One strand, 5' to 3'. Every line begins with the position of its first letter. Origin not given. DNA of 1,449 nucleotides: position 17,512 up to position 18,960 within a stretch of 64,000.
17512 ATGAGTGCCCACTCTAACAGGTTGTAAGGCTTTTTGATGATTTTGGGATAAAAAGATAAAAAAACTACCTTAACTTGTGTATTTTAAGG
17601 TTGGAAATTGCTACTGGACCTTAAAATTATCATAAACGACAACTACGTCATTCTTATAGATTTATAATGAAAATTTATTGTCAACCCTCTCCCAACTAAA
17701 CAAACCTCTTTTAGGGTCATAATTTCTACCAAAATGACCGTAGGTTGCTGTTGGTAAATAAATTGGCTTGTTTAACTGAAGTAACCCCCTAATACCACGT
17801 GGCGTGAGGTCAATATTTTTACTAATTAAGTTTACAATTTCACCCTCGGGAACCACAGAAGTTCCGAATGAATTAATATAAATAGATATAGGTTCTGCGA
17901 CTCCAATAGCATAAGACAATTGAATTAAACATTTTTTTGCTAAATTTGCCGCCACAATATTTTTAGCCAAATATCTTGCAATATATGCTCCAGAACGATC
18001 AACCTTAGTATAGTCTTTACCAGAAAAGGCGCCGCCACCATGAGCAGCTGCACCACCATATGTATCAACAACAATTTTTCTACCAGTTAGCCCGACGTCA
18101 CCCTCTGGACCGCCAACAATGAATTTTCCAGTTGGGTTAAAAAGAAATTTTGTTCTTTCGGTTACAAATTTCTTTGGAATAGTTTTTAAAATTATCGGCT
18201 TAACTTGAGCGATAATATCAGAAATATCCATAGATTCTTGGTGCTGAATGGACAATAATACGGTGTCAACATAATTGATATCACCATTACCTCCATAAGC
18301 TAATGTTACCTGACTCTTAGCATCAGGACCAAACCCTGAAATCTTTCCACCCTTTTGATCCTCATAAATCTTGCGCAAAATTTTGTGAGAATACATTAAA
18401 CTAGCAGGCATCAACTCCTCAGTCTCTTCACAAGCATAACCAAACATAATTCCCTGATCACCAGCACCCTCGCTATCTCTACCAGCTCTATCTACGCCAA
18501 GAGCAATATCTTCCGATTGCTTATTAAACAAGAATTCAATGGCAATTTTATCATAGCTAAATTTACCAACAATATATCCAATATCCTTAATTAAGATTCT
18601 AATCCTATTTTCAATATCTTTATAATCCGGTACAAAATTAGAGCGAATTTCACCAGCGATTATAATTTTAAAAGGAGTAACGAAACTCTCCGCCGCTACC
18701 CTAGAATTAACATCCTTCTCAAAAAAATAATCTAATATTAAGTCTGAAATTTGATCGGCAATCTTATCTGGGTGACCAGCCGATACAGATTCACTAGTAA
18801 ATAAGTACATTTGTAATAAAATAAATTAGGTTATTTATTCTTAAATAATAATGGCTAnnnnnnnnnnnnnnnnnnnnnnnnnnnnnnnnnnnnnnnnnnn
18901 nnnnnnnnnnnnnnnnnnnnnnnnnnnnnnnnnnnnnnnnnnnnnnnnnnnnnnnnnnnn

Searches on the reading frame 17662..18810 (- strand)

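Call 16: search_protein_families(library=pfam, proteins=[window:17662-18810:-])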
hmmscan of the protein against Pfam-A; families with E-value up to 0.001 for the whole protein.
window:17662-18810:- (382 aa): 3 families
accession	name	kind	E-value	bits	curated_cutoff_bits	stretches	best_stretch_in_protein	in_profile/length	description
PF02773.21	S-AdoMet_synt_C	-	5.7e-62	208.1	25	1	232-374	1-137/138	S-adenosylmethionine synthetase, C-terminal domain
PF02772.21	S-AdoMet_synt_M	-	1e-35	122.9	29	1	114-230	2-120/120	S-adenosylmethionine synthetase, central domain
PF00438.25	S-AdoMet_synt_N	-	4.6e-28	98.1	33.1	1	2-99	2-98/99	S-adenosylmethionine synthetase, N-terminal domain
